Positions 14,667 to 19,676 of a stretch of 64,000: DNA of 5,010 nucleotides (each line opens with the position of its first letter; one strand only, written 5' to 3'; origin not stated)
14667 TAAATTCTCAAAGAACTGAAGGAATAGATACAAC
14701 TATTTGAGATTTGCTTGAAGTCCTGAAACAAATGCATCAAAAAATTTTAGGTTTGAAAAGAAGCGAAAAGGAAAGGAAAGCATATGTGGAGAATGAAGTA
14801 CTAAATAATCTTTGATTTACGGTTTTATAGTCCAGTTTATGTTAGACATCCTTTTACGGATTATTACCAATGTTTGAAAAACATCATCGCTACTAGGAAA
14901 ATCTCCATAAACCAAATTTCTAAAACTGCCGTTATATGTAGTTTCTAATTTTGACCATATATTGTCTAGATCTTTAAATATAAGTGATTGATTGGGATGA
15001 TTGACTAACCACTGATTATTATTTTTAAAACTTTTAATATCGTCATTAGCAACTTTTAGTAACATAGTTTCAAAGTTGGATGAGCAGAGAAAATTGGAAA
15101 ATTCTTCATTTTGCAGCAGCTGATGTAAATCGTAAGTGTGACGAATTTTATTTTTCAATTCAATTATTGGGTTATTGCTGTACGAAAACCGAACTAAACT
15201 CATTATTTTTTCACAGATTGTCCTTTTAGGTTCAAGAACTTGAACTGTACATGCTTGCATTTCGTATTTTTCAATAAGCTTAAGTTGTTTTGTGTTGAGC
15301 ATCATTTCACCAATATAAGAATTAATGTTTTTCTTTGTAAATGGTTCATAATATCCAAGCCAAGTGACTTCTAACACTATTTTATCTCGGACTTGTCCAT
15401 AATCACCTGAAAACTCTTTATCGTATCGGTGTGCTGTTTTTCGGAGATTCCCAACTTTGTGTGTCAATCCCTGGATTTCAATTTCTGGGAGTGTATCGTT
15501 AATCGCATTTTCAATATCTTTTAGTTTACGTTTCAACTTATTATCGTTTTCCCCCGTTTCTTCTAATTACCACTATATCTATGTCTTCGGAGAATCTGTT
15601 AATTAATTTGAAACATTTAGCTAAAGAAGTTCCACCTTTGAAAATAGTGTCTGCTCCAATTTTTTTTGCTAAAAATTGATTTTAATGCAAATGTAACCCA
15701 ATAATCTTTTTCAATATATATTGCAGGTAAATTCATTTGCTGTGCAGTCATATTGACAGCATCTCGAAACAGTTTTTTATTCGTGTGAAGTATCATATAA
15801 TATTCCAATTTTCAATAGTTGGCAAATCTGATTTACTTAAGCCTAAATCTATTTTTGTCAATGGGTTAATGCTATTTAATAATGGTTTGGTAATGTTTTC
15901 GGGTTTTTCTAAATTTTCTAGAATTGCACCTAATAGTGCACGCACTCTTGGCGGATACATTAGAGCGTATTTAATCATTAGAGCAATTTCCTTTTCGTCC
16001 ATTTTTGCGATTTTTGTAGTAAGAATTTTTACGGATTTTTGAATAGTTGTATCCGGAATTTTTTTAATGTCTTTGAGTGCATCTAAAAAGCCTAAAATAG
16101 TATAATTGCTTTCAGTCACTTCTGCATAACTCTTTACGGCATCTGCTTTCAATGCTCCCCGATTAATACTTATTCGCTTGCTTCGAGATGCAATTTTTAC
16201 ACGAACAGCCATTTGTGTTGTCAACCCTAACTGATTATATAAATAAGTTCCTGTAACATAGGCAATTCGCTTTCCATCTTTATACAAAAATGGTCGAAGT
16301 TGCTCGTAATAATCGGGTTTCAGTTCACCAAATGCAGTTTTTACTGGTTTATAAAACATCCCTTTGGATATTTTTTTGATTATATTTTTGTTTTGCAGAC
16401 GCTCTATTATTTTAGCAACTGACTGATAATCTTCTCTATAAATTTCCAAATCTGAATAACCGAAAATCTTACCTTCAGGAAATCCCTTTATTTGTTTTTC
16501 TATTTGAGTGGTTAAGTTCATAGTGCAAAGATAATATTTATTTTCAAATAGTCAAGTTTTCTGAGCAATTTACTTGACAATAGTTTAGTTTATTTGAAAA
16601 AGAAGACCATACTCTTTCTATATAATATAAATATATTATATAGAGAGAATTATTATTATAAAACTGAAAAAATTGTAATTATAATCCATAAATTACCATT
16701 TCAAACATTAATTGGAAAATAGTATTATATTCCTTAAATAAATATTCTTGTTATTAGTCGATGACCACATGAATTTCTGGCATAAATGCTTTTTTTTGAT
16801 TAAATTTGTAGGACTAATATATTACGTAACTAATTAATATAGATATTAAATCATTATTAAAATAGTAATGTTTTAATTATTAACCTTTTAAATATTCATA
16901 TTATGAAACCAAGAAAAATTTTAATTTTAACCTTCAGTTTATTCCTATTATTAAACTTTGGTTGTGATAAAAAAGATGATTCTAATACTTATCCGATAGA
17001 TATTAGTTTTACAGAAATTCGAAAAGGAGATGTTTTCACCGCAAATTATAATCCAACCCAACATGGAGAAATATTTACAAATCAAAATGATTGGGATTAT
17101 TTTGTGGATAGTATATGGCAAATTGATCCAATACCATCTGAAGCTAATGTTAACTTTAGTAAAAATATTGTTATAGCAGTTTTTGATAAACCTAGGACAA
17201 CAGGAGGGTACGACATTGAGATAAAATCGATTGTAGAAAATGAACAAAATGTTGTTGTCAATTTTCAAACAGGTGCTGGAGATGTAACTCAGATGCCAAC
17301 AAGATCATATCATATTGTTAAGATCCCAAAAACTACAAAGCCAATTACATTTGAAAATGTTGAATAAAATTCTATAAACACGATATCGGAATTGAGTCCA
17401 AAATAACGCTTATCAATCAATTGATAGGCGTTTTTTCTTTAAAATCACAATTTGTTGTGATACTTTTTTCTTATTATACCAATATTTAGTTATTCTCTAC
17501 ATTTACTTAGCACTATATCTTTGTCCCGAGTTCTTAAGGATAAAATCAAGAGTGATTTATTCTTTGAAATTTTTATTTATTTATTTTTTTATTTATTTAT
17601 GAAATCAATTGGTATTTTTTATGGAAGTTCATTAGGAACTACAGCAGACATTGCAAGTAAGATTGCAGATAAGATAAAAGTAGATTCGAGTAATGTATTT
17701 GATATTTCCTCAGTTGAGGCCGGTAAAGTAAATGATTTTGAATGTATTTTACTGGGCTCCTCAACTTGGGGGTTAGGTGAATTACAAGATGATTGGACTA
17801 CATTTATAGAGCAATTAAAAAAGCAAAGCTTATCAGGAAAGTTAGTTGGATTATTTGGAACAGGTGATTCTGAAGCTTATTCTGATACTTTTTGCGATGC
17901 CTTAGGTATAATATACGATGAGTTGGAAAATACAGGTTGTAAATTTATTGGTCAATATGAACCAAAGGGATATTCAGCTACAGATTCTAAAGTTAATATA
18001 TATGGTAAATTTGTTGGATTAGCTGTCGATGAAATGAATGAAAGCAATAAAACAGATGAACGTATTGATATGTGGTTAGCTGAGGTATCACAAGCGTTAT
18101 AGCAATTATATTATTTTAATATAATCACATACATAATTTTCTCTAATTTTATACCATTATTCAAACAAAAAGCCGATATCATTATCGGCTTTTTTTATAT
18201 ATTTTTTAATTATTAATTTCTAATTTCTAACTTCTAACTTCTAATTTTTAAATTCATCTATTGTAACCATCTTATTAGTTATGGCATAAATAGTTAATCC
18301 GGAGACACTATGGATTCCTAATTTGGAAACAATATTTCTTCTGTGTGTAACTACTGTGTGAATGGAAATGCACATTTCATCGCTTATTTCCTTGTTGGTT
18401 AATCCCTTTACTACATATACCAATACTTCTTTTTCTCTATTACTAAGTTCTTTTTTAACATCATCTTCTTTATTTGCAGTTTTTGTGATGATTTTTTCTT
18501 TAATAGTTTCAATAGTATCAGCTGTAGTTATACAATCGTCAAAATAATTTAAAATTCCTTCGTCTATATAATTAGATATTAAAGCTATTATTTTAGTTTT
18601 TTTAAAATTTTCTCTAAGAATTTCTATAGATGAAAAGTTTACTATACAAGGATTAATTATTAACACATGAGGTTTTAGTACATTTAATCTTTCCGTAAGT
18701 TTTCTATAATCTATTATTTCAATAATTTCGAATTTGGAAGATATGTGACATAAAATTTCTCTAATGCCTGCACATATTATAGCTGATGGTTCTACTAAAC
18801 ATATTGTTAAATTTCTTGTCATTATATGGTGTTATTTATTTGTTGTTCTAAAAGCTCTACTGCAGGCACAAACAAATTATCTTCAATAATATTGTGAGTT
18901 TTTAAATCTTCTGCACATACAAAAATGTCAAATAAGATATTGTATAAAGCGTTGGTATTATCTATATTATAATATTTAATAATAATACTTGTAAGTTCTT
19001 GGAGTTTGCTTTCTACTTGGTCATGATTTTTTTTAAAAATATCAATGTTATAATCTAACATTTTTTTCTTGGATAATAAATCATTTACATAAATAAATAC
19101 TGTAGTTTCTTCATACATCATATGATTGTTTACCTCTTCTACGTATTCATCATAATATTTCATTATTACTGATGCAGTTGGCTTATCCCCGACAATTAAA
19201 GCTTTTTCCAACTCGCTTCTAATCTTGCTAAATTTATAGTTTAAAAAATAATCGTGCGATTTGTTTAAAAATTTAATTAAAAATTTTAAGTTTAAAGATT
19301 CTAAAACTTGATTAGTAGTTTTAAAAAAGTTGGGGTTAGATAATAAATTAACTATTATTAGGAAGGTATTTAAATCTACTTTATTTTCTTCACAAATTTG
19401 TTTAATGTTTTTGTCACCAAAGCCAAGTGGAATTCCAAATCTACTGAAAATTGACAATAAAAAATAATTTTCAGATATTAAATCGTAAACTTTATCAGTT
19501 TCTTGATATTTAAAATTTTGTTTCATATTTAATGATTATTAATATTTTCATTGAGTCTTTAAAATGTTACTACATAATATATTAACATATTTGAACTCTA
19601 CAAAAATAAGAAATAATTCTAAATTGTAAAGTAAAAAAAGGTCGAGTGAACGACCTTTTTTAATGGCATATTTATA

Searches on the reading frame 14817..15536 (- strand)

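Call 41: search_protein_families(library=pfam, proteins=[window:14817-15536:-])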
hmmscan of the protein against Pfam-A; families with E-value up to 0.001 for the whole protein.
window:14817-15536:- (239 aa): 1 family
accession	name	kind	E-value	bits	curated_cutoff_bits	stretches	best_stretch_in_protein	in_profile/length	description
PF08843.17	AbiEii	-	1.1e-11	45.6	22.5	1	5-147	56-175/238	Nucleotidyl transferase AbiEii toxin, Type IV TA system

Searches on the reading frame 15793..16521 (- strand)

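Call 41: search_protein_families(library=pfam, proteins=[window:15793-16521:-])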
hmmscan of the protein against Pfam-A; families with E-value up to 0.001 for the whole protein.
window:15793-16521:- (242 aa): 1 family
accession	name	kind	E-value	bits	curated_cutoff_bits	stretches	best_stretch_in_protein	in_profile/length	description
PF19570.5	DUF6088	-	7.6e-12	45.8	25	1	6-168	1-165/172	Family of unknown function (DUF6088)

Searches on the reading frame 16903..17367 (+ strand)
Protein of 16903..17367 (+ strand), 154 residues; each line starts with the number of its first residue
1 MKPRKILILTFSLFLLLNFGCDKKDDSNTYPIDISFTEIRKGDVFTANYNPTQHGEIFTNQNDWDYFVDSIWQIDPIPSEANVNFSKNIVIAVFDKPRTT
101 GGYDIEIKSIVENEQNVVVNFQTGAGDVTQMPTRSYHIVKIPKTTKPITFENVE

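Call 41: search_protein_families(library=pfam, proteins=[window:16903-17367:+])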
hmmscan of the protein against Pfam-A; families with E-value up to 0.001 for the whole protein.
window:16903-17367:+ (154 aa): 1 family
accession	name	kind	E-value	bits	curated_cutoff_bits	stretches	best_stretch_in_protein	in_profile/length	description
PF14343.11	PrcB_C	-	2.7e-08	34.3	24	1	90-142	2-56/56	PrcB C-terminal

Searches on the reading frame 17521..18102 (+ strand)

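Call 41: search_protein_families(library=pfam, proteins=[window:17521-18102:+])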
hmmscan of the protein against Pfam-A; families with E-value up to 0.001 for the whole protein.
window:17521-18102:+ (193 aa): 3 families
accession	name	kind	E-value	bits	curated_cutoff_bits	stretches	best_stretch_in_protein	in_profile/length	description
PF00258.30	Flavodoxin_1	-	3.3e-21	76.4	25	1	32-185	1-143/143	Flavodoxin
PF12724.12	Flavodoxin_5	-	3.7e-09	37.5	27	1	32-114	2-83/145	Flavodoxin domain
PF12641.12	Flavodoxin_3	-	0.00011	22.6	27.5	1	32-150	2-111/160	Flavodoxin domain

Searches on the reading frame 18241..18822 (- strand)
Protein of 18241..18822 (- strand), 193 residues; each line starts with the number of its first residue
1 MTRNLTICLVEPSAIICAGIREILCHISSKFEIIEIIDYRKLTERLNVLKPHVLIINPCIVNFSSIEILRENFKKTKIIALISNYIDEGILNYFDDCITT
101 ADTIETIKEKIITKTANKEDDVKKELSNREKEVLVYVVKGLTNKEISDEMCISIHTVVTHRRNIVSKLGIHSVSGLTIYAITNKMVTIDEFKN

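Call 41: search_protein_families(library=pfam, proteins=[window:18241-18822:-])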
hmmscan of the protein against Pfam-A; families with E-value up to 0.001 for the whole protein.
window:18241-18822:- (193 aa): 2 families
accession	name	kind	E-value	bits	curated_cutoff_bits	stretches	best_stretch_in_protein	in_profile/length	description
PF00196.25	GerE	-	1.7e-18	66.4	23.5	1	125-180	2-57/57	Bacterial regulatory proteins, luxR family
PF08281.18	Sigma70_r4_2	-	0.00027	21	25.7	1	125-162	10-48/54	Sigma-70, region 4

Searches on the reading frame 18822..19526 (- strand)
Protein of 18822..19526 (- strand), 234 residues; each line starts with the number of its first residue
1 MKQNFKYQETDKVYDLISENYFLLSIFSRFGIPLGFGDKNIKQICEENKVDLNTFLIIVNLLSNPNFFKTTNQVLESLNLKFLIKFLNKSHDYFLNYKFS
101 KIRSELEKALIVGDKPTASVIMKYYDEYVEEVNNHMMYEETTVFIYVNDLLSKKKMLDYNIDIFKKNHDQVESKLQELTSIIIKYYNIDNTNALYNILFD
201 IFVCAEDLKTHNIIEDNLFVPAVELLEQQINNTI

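Call 41: search_protein_families(library=pfam, proteins=[window:18822-19526:-])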
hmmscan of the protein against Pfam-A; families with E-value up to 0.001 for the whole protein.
window:18822-19526:- (234 aa): 1 family
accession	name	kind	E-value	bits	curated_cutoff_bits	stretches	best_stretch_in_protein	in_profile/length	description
PF01814.28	Hemerythrin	-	2.6e-09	38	25.3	1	85-222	4-126/127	Hemerythrin HHE cation binding domain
